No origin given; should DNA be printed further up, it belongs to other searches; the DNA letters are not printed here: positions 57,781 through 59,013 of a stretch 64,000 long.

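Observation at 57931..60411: Two-gene module: 310-aa unknown protein plus a stand-alone ClpB-like AAA+ ATPase (Dodola-like or new)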

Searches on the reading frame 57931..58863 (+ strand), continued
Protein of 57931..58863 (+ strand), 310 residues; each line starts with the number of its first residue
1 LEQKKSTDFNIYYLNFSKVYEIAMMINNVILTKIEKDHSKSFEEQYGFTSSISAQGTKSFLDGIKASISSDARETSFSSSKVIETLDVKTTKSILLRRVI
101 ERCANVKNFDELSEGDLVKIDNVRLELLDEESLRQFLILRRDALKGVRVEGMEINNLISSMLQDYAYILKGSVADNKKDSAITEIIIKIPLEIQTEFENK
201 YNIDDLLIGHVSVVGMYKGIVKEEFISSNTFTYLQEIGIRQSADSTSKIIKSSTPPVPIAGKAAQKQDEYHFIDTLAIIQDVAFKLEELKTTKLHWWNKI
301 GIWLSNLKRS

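Call 43: search_protein_families(library=padloc, proteins=[L062:8046-8843:+, L062:8836-10038:+, L063:7980-8771:+, L063:8790-9974:+, L062:7334-7969:+, L062:12720-13913:+, L063:10237-11253:-], max_evalue=0.1)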
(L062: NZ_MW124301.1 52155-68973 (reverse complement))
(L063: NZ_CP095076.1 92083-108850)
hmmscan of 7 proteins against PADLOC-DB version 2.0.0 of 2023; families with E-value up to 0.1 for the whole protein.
L062:8046-8843:+ (265 aa): 5 families
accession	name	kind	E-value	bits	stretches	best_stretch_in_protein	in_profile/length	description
PDLC04602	PDC-M37A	-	1.9e-63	212.7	1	1-259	20-275/277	-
PDLC04604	PDC-M37A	-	9.8e-53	177.6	1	1-258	20-288/289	-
PDLC04603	PDC-M37A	-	1.9e-15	55.2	1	1-265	48-319/319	-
PDLC04601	PDC-M37A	-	8.9e-15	52.8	1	1-260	108-373/374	-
PDLC03837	DolA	-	2.2e-05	22.6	1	16-250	35-253/258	-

L062:8836-10038:+ (400 aa): 10 families
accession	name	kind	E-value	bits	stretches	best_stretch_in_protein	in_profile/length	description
PDLC04606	PDC-M37B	-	6.2e-135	448.3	1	1-390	1-386/390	-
PDLC04605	PDC-M37B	-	9.1e-101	336.4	1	3-389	131-513/518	-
PDLC03838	DolB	-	2.3e-29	100.8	1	122-389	113-369/375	-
PDLC01993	RtcR--CARF_AAA_HTH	-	0.0011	15.5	1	181-276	207-306/523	-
PDLC01994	RtcR_PspF1--CARF_AAA_HTH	-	0.0028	14.8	1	179-274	182-276/468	-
PDLC01995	RtcR_PspF2--CARF_AAA_HTH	-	0.0038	14.4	1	179-279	191-292/481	-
PDLC02061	Cas1_II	-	0.0058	13.6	0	103-139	237-269/335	-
PDLC02195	IetA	-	0.0067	13.8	0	180-211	139-170/395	-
PDLC04140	mad8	-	0.015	12.9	1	181-368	30-155/314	mads_8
PDLC00915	TRIP13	-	0.041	11.3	1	131-203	13-88/302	TRIP13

L063:7980-8771:+ (263 aa): 5 families
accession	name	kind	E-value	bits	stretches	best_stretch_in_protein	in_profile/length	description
PDLC04602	PDC-M37A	-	3.9e-89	297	1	6-262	3-273/277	-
PDLC04604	PDC-M37A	-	6.8e-49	165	1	6-262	3-287/289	-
PDLC04601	PDC-M37A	-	2.1e-21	74.6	1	6-261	91-369/374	-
PDLC04603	PDC-M37A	-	1.7e-20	71.9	1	7-261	32-310/319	-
PDLC03837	DolA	-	6.4e-06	24.4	1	35-249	38-247/258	-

L063:8790-9974:+ (394 aa): 8 families
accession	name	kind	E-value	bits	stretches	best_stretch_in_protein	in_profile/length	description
PDLC04606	PDC-M37B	-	1.7e-131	437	1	1-390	1-385/390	-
PDLC04605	PDC-M37B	-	4.9e-100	334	1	3-381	129-504/518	-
PDLC03838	DolB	-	1e-30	105.2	1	4-388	4-367/375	-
PDLC01993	RtcR--CARF_AAA_HTH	-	4.6e-08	29.9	1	125-283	143-308/523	-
PDLC01995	RtcR_PspF2--CARF_AAA_HTH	-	1.4e-06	25.7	1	62-284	72-292/481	-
PDLC01994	RtcR_PspF1--CARF_AAA_HTH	-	1.2e-05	22.6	1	178-319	178-316/468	-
PDLC04140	mad8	-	0.013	13.1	1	185-255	30-113/314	mads_8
PDLC00915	TRIP13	-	0.023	12.1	1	124-263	6-143/302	TRIP13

L062:7334-7969:+ (211 aa): 1 family
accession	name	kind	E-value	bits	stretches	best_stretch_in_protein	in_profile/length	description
PDLC03290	MTase_II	-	0.019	12.3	1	87-177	40-135/292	Type II methyltransferase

L062:12720-13913:+ (397 aa): 0 families

L063:10237-11253:- (338 aa): 1 family
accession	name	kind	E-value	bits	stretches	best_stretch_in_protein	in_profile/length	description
PDLC01202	Cas8b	-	0.00094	16.1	1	104-210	37-147/469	CAS-I-B; effector_LS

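Call 44: search_protein_families(library=pfam, proteins=[L062:8046-8843:+, L062:8836-10038:+, L063:7980-8771:+, L063:8790-9974:+], max_evalue=1)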
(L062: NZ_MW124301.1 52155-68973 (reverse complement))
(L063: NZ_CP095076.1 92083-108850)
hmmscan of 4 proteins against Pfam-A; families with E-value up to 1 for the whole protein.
L062:8046-8843:+ (265 aa): 1 family
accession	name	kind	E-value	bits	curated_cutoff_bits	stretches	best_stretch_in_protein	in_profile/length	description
PF14669.11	Asp_Glu_race_2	-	0.13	12.3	26.3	1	28-77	68-116/176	Putative aspartate racemase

L062:8836-10038:+ (400 aa): 17 families
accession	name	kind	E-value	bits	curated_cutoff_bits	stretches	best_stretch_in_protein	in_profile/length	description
PF07724.20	AAA_2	-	5e-25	88.9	27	1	177-305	2-132/166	AAA domain (Cdc48 subfamily)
PF00158.32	Sigma54_activat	-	1e-09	38.7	20.2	1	176-296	21-141/168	Sigma-54 interaction domain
PF07728.20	AAA_5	-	1.6e-09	38.3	22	1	181-315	2-139/139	AAA domain (dynein-related subfamily)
PF00004.35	AAA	-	1e-06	29.7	21.2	1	182-316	2-124/131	ATPase family associated with various cellular activities (AAA)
PF13401.12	AAA_22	-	2.8e-06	28.1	27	1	181-273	8-109/130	AAA domain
PF14532.12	Sigma54_activ_2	-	0.00021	22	25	1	178-225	21-68/138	Sigma-54 interaction domain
PF13238.12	AAA_18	-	0.00028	21.8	29.4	1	181-211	1-26/128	AAA domain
PF00493.29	MCM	-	0.00065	19.3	23.3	1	138-274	14-147/224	MCM P-loop domain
PF13191.12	AAA_16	-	0.0061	17.5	32.6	1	169-209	15-56/167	AAA ATPase domain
PF13173.12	AAA_14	-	0.0063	17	27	1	181-260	5-74/129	AAA domain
PF12775.13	AAA_7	-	0.018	15.1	25.8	1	180-228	35-84/181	P-loop containing dynein motor region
PF00910.28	RNA_helicase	-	0.023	15.6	21.5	1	181-261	1-62/105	RNA helicase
PF00005.33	ABC_tran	-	0.034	15.2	25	1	181-212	14-45/137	ABC transporter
PF20720.3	nSTAND3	-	0.034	14.3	27.2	1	181-204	20-43/155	Novel STAND NTPase 3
PF06414.18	Zeta_toxin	-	0.09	12.6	22.3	1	180-205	18-43/199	Zeta toxin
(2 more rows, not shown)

L063:7980-8771:+ (263 aa): 0 families

L063:8790-9974:+ (394 aa): 17 families
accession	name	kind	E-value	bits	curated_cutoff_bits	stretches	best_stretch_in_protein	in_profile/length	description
PF07724.20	AAA_2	-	1.3e-26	94.1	27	1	181-310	2-132/166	AAA domain (Cdc48 subfamily)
PF07728.20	AAA_5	-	4.4e-13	49.9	22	1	185-320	2-139/139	AAA domain (dynein-related subfamily)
PF00158.32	Sigma54_activat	-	4.7e-10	39.8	20.2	1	183-321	23-163/168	Sigma-54 interaction domain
PF00004.35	AAA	-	5.6e-08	33.7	21.2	1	186-326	2-129/131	ATPase family associated with various cellular activities (AAA)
PF13401.12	AAA_22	-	1.1e-05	26.2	27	1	185-278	8-109/130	AAA domain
PF13191.12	AAA_16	-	0.00044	21.2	32.6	1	183-209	25-51/167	AAA ATPase domain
PF01078.27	Mg_chelatase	-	0.0009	19.1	20.3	1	185-225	25-65/207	Magnesium chelatase, subunit ChlI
PF14532.12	Sigma54_activ_2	-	0.0074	17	25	1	184-280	23-96/138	Sigma-54 interaction domain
PF13238.12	AAA_18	-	0.018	16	29.4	1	185-260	1-78/128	AAA domain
PF13177.12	DNA_pol3_delta2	-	0.054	13.9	27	1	242-279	90-127/161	DNA polymerase III, delta subunit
PF05496.18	RuvB_N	-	0.063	13.5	27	1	153-204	9-55/159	Holliday junction DNA helicase RuvB P-loop domain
PF12775.13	AAA_7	-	0.068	13.1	25.8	1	184-231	35-83/181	P-loop containing dynein motor region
PF00493.29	MCM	-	0.083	12.4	23.3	1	138-281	11-149/224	MCM P-loop domain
PF20720.3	nSTAND3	-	0.1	12.7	27.2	1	185-202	20-37/155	Novel STAND NTPase 3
PF07726.17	AAA_3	-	0.11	12.8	27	1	186-307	3-116/131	ATPase family associated with various cellular activities (AAA)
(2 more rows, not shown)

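Call 47: find_encoding_contigs(protein=P0001, flank=10000, max_places=3)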
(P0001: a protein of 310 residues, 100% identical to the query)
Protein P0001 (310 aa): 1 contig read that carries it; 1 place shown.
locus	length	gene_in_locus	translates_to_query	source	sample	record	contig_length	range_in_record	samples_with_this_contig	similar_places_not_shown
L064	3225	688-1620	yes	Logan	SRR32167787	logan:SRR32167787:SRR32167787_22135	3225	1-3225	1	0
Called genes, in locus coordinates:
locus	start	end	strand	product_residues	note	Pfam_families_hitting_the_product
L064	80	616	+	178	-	-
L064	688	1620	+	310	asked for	-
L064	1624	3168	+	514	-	PF00158:Sigma54_activat (weak), PF07724:AAA_2, PF07728:AAA_5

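Call 48: find_encoding_contigs(protein=P0009, flank=10000, max_places=3)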
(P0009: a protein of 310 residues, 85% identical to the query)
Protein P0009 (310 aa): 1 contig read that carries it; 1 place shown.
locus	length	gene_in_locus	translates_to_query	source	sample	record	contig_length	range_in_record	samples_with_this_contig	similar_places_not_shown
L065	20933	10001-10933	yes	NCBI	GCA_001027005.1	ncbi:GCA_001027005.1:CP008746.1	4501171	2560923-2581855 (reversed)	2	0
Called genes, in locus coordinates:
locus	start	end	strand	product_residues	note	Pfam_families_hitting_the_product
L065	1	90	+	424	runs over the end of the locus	PF00709:Adenylsucc_synt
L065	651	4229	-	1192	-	PF10114:PocR, PF00989:PAS, PF08448:PAS_4, PF13426:PAS_9, PF08447:PAS_3, PF08448:PAS_4, PF08447:PAS_3, PF07568:HisKA_2, +3 more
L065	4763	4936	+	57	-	-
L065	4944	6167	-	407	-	PF07690:MFS_1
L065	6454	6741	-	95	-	-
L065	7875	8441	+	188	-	PF04208:MtrA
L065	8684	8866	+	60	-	-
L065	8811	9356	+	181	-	PF00583:Acetyltransf_1 (weak), PF13673:Acetyltransf_10, PF13508:Acetyltransf_7 (weak)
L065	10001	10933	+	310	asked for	-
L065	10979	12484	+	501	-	PF07724:AAA_2, PF07728:AAA_5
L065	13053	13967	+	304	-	-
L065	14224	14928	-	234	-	PF12837:Fer4_6 (faint), PF12838:Fer4_7, PF13484:Fer4_16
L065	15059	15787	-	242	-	PF02463:SMC_N (weak), PF13175:AAA_15 (weak), PF13476:AAA_23, PF13555:AAA_29 (weak), PF00005:ABC_tran (faint), PF13175:AAA_15, PF13304:AAA_21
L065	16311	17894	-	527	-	-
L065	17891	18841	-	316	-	PF07584:BatA, PF00092:VWA, PF13519:VWA_2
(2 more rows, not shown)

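Call 49: find_encoding_contigs(protein=P0095, flank=10000, max_places=4)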
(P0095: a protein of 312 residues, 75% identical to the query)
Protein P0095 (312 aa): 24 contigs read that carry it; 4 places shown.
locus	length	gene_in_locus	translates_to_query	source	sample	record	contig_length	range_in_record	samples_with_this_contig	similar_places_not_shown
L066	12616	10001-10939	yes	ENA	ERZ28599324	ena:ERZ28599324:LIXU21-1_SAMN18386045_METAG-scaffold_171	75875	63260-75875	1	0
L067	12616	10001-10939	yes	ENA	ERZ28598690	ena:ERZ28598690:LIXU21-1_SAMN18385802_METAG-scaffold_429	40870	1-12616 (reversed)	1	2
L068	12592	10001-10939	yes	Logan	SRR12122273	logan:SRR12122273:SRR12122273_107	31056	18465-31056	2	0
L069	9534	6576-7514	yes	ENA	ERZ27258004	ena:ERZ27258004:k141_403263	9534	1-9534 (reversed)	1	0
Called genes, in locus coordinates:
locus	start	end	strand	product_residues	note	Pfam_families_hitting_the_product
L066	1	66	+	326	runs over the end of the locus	PF08279:HTH_11, PF13384:HTH_23 (weak), PF03099:BPL_LplA_LipB, PF16917:BPL_LplA_LipB_2, PF02237:BPL_C (weak)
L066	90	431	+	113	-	PF19642:DUF6145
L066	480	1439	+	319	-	PF01207:Dus, PF01180:DHO_dh (faint), PF00977:His_biosynth (faint)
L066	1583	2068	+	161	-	PF03449:GreA_GreB_N, PF01272:GreA_GreB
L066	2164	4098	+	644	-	PF01336:tRNA_anti-codon, PF00152:tRNA-synt_2, PF01588:tRNA_bind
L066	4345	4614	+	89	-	PF20063:DUF6462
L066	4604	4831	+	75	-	PF20063:DUF6462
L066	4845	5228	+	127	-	PF14198:TnpV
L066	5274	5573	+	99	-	-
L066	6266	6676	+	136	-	PF00436:SSB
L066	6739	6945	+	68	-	PF13443:HTH_26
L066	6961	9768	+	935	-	PF20464:MmeI_N, PF20465:MmeI_hel, PF20473:MmeI_Mtase, PF07669:Eco57I, PF20466:MmeI_TRD, PF20467:MmeI_C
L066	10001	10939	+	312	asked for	-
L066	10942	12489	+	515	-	PF13401:AAA_22 (faint), PF00004:AAA (weak), PF07724:AAA_2, PF07728:AAA_5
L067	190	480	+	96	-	PF18941:DUF5688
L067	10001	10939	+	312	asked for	-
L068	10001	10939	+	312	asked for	-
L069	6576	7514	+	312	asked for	-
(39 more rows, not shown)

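Call 50: find_encoding_contigs(protein=P0074, flank=10000, max_places=4)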
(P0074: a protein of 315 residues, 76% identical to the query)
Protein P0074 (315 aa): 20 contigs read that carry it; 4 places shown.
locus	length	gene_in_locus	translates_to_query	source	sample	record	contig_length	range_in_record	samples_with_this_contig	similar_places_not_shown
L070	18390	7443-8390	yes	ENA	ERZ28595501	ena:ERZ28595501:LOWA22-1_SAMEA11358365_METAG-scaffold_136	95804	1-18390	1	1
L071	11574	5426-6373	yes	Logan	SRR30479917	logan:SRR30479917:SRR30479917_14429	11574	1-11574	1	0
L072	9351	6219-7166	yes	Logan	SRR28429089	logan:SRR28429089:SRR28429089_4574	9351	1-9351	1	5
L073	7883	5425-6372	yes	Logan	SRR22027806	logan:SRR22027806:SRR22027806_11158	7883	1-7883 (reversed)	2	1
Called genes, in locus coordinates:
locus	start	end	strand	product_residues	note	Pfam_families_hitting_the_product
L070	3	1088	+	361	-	?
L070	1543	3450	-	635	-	PF00239:Resolvase, PF07508:Recombinase, PF13408:Zn_ribbon_recom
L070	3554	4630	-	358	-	PF17761:DUF1016_N, PF06250:YhcG_C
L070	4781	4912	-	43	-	-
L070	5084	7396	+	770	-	PF00931:NB-ARC, PF13191:AAA_16 (faint), PF13424:TPR_12 (faint)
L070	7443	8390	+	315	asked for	-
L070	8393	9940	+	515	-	PF13401:AAA_22 (faint), PF00004:AAA (faint), PF00158:Sigma54_activat (weak), PF07724:AAA_2, PF07728:AAA_5 (weak)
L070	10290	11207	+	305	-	PF17989:ALP_N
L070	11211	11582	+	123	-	-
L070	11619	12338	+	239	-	PF06970:RepA_N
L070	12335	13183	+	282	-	PF01695:IstB_IS21, PF00004:AAA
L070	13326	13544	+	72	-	PF12958:DUF3847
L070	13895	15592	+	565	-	PF03389:MobA_MobL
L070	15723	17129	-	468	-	-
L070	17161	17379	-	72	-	-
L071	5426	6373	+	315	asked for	-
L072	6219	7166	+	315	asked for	-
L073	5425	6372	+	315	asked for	-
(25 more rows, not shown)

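Call 51: find_encoding_contigs(protein=P0037, flank=10000, max_places=3)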
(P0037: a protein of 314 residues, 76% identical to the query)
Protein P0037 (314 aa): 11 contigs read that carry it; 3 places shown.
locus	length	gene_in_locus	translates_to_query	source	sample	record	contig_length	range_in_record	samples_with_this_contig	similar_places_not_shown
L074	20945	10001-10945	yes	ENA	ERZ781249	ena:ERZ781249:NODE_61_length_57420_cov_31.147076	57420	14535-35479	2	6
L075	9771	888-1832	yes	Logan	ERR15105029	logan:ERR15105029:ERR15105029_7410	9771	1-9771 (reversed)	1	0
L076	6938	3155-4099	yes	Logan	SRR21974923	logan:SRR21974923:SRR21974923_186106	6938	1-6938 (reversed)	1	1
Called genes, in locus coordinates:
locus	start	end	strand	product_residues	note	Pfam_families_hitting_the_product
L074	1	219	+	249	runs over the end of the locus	PF11185:DUF2971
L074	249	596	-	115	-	PF21983:NikA-like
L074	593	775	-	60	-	PF14195:DUF4316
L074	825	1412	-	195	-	PF18789:DarA_C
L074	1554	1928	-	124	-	PF14194:Cys_rich_VLP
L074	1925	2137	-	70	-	-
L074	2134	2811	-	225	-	PF14283:CD1107-like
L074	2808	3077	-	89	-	PF14193:DUF4315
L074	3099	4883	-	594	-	PF00877:NLPC_P60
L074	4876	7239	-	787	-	PF01935:DUF87, PF19044:P-loop_TraG (faint)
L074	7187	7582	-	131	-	PF12666:PrgI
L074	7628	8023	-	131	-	PF22653:DUF7007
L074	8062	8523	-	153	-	PF04026:SpoVG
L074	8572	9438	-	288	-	PF19478:TrbL_2, PF04610:TrbL (weak)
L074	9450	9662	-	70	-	PF12750:Maff2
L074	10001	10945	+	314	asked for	-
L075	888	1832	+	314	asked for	-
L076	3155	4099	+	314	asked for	-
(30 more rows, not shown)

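Call 52: find_encoding_contigs(protein=P0035, flank=10000, max_places=2)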
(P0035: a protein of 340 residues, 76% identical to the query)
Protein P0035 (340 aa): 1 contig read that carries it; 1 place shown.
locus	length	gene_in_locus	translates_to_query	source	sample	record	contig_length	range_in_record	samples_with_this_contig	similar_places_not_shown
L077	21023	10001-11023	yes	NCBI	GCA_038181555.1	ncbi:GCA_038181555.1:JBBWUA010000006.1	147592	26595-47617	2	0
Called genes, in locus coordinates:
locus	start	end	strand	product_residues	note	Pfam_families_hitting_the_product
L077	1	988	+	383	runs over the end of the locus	PF03916:NrfD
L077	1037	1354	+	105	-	PF04358:DsrC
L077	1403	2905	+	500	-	PF01656:CbiA, PF13500:AAA_26, PF07685:GATase_3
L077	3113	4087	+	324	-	PF00126:HTH_1, PF03466:LysR_substrate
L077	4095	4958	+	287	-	PF00795:CN_hydrolase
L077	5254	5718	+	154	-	PF22811:Zn_ribbon_NrdR, PF03477:ATP-cone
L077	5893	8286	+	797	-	PF00317:Ribonuc_red_lgN, PF02867:Ribonuc_red_lgC, PF12637:TSCPD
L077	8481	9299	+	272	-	PF18144:SMODS, PF01909:NTP_transf_2 (weak)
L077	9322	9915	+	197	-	PF18186:SLATT_4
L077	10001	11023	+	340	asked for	-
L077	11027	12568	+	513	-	PF00004:AAA (faint), PF00158:Sigma54_activat, PF07724:AAA_2, PF07728:AAA_5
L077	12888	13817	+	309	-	PF11155:DUF2935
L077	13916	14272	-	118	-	PF09643:YopX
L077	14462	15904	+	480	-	PF00171:Aldedh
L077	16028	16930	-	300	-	PF00892:EamA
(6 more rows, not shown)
